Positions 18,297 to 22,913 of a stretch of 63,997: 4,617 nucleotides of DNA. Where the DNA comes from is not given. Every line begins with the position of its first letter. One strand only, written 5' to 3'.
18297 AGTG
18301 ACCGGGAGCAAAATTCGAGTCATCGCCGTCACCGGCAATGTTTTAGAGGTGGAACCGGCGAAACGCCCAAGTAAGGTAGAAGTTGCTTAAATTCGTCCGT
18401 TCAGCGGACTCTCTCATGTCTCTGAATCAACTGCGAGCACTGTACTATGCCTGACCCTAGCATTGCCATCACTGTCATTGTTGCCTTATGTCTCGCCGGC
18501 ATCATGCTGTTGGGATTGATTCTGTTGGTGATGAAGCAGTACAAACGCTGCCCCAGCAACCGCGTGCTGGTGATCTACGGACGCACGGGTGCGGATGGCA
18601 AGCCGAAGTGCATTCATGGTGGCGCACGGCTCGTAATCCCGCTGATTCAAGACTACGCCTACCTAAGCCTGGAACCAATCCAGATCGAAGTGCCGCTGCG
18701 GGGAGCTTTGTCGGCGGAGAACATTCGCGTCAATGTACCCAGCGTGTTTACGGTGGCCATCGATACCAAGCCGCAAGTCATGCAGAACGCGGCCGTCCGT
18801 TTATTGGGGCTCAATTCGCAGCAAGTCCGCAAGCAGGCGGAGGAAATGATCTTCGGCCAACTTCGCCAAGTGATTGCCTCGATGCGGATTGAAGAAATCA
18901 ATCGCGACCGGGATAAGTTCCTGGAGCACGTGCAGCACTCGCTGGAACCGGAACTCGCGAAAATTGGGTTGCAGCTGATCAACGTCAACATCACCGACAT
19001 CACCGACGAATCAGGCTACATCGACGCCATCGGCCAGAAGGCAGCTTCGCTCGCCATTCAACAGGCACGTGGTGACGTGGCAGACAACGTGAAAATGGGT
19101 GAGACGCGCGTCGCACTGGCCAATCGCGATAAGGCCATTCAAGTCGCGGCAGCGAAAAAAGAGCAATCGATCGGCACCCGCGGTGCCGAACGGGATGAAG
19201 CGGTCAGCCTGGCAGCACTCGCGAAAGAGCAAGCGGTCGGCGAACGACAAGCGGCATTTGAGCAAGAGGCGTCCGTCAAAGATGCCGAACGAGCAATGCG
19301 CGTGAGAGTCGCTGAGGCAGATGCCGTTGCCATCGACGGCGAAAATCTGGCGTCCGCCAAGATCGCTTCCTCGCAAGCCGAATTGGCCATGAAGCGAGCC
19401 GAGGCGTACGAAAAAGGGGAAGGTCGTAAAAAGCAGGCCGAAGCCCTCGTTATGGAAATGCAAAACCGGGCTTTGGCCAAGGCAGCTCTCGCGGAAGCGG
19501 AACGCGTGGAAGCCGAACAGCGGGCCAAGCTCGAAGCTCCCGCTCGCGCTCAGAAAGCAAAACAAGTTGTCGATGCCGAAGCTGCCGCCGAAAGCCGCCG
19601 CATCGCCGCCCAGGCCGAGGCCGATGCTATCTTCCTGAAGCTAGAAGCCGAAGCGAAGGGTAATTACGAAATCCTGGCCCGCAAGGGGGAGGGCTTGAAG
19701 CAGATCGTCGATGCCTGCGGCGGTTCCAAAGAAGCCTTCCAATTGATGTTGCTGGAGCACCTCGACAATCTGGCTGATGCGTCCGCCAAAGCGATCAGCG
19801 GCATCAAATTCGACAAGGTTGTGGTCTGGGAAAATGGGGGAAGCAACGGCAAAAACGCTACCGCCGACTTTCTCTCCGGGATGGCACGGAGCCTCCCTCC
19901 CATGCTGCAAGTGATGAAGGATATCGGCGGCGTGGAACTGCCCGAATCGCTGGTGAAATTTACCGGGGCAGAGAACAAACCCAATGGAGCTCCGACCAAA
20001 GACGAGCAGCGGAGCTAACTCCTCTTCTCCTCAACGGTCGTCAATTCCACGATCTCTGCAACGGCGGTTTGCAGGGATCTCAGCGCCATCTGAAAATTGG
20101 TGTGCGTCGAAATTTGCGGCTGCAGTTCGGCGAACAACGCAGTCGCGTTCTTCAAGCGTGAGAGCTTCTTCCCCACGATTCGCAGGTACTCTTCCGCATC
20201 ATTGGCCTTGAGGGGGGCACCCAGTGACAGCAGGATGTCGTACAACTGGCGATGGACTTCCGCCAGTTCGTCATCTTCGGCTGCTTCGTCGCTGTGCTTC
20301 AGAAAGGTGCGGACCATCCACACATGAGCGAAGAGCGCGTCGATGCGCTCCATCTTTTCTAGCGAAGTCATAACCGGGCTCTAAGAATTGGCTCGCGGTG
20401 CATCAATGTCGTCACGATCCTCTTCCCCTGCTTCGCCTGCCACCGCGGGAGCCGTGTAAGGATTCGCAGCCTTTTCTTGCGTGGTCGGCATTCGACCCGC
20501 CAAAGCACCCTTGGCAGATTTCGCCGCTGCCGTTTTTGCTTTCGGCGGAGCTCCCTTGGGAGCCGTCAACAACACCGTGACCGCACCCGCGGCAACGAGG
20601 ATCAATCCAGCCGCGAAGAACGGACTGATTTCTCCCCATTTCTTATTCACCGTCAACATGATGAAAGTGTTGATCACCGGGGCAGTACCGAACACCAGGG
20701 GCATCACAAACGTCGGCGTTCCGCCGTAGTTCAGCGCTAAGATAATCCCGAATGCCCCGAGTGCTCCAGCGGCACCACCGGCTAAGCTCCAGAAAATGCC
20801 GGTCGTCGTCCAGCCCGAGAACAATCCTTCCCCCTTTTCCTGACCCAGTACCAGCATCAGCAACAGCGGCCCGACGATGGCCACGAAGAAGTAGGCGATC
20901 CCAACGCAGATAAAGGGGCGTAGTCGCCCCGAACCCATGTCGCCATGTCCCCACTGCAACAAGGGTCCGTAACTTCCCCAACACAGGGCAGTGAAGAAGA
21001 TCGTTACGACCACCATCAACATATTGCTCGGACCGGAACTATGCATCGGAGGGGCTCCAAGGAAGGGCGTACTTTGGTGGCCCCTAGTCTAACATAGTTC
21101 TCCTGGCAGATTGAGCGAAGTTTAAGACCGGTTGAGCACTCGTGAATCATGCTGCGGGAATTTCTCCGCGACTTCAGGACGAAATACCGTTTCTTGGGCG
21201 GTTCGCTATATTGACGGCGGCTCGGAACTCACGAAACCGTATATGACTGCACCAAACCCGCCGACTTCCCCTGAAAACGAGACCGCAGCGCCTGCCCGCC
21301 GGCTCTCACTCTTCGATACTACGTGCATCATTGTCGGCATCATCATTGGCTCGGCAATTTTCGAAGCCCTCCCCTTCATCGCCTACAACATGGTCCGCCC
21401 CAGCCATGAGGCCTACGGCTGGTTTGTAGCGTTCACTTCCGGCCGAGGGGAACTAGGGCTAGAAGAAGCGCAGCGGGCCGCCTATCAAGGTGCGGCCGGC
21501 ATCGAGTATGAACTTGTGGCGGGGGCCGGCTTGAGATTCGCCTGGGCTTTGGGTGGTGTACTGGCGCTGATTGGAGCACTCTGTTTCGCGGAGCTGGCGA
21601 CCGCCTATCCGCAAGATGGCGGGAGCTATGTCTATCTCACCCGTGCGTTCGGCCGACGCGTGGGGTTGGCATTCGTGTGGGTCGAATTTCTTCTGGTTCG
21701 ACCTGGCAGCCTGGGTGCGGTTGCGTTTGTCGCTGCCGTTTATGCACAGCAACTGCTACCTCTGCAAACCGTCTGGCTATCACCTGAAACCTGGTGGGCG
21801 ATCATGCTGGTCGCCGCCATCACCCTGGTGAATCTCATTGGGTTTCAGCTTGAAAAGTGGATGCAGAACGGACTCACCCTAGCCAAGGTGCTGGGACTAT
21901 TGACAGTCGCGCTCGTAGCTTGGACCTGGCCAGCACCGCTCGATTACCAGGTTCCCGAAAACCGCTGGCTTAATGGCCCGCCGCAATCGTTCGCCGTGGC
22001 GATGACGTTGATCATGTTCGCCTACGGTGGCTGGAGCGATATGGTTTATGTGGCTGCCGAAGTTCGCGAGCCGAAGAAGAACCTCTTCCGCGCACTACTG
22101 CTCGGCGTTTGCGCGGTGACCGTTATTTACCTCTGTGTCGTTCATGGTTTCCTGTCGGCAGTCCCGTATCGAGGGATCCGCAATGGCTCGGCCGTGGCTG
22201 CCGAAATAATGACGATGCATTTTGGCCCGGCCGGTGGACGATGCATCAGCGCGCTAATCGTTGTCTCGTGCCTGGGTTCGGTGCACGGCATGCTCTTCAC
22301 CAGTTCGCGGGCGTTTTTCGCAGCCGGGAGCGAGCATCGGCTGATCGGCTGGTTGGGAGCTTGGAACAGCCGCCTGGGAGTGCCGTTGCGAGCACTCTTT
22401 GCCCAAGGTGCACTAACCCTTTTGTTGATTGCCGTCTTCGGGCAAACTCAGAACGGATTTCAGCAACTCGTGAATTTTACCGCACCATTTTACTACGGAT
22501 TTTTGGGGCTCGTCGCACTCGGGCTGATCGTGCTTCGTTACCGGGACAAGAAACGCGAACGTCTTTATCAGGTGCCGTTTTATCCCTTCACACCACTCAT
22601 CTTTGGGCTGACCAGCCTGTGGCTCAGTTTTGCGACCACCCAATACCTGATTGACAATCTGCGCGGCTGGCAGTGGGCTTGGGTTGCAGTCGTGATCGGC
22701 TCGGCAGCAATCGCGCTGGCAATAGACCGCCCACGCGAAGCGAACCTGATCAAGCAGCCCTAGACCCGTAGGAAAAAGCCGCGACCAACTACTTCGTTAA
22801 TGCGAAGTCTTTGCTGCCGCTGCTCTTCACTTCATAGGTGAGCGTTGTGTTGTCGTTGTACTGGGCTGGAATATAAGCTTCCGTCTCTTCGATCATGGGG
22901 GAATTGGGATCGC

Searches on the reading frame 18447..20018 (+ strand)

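Call 92: search_protein_families(library=pfam, proteins=[window:18447-20018:+], max_evalue=0.0001)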
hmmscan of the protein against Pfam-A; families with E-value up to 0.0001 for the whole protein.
window:18447-20018:+ (523 aa): 1 family
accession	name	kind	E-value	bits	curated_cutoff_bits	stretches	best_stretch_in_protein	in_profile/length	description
PF01145.31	Band_7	-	2.3e-26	93.4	23.6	1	36-212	4-172/176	SPFH domain / Band 7 family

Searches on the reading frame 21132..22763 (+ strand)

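Call 41: search_protein_families(library=pfam, proteins=[window:21132-22763:+], max_evalue=0.0001)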
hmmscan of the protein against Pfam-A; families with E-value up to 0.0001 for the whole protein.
window:21132-22763:+ (543 aa): 2 families
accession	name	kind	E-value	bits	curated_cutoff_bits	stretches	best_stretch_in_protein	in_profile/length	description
PF13520.12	AA_permease_2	-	4.2e-42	145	27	1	131-523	29-424/427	Amino acid permease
PF00324.27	AA_permease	-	2.1e-27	96.4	24.6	1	131-508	28-425/470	Amino acid permease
